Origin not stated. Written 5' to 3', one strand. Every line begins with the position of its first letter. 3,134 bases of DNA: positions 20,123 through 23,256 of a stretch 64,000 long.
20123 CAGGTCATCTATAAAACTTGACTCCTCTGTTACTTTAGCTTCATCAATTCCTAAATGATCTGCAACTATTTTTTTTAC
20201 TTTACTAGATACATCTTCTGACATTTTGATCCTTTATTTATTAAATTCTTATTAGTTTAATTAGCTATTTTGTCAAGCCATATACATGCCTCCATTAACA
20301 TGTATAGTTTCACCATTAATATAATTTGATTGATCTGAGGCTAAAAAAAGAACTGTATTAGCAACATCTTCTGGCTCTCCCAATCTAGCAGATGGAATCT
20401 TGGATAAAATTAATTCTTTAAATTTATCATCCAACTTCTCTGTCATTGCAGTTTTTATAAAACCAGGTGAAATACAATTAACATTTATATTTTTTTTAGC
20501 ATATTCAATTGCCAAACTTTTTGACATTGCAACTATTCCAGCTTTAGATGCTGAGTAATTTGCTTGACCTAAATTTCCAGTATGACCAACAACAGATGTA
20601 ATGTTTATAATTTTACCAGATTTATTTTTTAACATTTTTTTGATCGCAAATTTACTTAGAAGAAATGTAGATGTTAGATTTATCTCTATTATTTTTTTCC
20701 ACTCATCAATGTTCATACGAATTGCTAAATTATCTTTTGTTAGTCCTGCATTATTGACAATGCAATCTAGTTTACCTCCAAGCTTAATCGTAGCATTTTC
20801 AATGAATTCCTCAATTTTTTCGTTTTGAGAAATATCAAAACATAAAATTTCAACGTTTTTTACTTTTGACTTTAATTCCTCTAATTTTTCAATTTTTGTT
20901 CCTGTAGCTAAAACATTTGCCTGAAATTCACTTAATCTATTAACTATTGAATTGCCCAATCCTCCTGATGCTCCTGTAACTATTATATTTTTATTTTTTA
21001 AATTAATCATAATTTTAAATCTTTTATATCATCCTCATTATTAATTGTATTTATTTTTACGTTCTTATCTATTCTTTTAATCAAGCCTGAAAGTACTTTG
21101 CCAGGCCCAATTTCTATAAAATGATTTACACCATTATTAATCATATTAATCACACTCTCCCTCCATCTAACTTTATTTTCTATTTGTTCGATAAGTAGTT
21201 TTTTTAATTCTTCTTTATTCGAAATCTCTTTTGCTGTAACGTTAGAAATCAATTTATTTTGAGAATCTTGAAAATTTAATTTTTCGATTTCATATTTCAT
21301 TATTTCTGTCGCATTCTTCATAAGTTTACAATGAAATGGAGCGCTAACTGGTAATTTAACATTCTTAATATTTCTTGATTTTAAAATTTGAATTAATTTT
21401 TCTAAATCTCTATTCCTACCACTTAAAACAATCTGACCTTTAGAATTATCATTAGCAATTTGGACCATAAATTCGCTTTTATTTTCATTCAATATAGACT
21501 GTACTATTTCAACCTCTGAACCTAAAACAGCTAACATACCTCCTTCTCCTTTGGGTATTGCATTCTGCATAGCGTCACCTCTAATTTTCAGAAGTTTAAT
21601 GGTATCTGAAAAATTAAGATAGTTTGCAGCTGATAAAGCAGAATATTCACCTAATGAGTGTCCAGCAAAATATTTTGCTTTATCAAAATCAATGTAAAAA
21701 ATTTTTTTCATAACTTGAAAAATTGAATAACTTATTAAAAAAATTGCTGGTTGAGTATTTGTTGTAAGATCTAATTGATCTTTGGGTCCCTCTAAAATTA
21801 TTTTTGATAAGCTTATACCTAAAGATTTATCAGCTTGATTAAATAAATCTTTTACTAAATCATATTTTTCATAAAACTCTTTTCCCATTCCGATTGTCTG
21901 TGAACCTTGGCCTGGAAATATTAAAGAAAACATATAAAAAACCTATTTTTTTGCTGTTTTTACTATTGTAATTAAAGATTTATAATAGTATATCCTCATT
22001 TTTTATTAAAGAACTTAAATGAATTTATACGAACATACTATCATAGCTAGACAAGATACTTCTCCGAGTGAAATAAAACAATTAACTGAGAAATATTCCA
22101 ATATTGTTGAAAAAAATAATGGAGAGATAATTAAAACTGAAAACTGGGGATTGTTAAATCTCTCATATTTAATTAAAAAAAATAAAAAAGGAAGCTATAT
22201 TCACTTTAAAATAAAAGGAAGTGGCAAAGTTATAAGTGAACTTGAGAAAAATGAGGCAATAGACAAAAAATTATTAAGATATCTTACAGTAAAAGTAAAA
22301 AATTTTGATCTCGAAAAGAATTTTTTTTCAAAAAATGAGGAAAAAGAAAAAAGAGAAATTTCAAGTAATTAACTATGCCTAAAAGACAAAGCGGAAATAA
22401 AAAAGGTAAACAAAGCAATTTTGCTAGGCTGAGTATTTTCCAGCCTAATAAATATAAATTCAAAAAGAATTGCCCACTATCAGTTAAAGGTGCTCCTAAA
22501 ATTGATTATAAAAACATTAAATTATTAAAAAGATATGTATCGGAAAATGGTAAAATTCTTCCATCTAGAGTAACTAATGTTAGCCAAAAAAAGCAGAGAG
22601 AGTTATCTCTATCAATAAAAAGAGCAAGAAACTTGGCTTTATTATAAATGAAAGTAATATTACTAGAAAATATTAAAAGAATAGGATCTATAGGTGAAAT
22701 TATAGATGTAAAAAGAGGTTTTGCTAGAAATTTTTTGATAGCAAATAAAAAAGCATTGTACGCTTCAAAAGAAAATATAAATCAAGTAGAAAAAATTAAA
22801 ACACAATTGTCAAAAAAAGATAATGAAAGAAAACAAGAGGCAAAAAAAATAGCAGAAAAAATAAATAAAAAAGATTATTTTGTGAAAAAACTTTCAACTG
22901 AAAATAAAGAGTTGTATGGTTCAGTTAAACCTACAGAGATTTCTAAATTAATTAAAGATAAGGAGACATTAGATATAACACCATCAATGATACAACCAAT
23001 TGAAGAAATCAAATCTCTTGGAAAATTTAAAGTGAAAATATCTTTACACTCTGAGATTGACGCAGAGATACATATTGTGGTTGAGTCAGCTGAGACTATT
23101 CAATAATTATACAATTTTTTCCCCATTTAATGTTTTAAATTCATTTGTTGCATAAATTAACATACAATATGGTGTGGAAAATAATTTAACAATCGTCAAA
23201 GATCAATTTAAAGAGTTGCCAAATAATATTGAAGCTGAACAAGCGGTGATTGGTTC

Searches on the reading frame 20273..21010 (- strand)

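Call 59: search_protein_families(library=pfam, proteins=[window:20273-21010:-], max_evalue=0.00001)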
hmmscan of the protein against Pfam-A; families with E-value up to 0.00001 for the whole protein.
window:20273-21010:- (245 aa): 4 families
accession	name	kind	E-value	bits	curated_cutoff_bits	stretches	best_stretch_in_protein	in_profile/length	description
PF13561.12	adh_short_C2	-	1.7e-60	205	27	1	13-242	1-235/236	Enoyl-(Acyl carrier protein) reductase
PF00106.31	adh_short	-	9.2e-55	185.6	26.6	1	7-195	1-192/195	short chain dehydrogenase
PF08659.16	KR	-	4.5e-16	59.7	22.6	1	9-162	3-159/180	KR domain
PF23441.1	SDR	-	2.9e-10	40.4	27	1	7-244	8-257/258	SDR-like rossmann domain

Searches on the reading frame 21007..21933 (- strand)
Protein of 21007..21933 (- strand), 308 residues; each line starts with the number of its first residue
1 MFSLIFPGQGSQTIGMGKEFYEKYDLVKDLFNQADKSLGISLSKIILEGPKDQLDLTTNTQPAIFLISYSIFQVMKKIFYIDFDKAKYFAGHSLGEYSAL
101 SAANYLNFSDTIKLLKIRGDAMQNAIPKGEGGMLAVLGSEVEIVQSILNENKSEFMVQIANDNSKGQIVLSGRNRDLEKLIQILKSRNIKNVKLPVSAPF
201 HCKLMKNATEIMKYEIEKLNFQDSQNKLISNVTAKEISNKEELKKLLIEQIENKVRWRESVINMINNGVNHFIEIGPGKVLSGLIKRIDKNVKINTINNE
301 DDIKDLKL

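Call 59: search_protein_families(library=pfam, proteins=[window:21007-21933:-], max_evalue=0.00001)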
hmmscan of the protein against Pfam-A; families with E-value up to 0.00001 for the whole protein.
window:21007-21933:- (308 aa): 1 family
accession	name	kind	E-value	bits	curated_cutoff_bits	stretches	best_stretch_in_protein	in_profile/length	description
PF00698.26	Acyl_transf_1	-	1e-33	117.6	32.7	1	5-285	3-275/319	Acyl transferase domain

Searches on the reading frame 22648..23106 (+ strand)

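Call 59: search_protein_families(library=pfam, proteins=[window:22648-23106:+], max_evalue=0.00001)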
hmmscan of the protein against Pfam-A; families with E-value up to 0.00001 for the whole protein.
window:22648-23106:+ (152 aa): 2 families
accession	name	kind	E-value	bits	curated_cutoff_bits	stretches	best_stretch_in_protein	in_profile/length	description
PF01281.25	Ribosomal_L9_N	-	3.3e-20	71.8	20.7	1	1-47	1-47/47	Ribosomal protein L9, N-terminal domain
PF03948.19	Ribosomal_L9_C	-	6.1e-17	62.3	23.2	1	63-146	1-85/86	Ribosomal protein L9, C-terminal domain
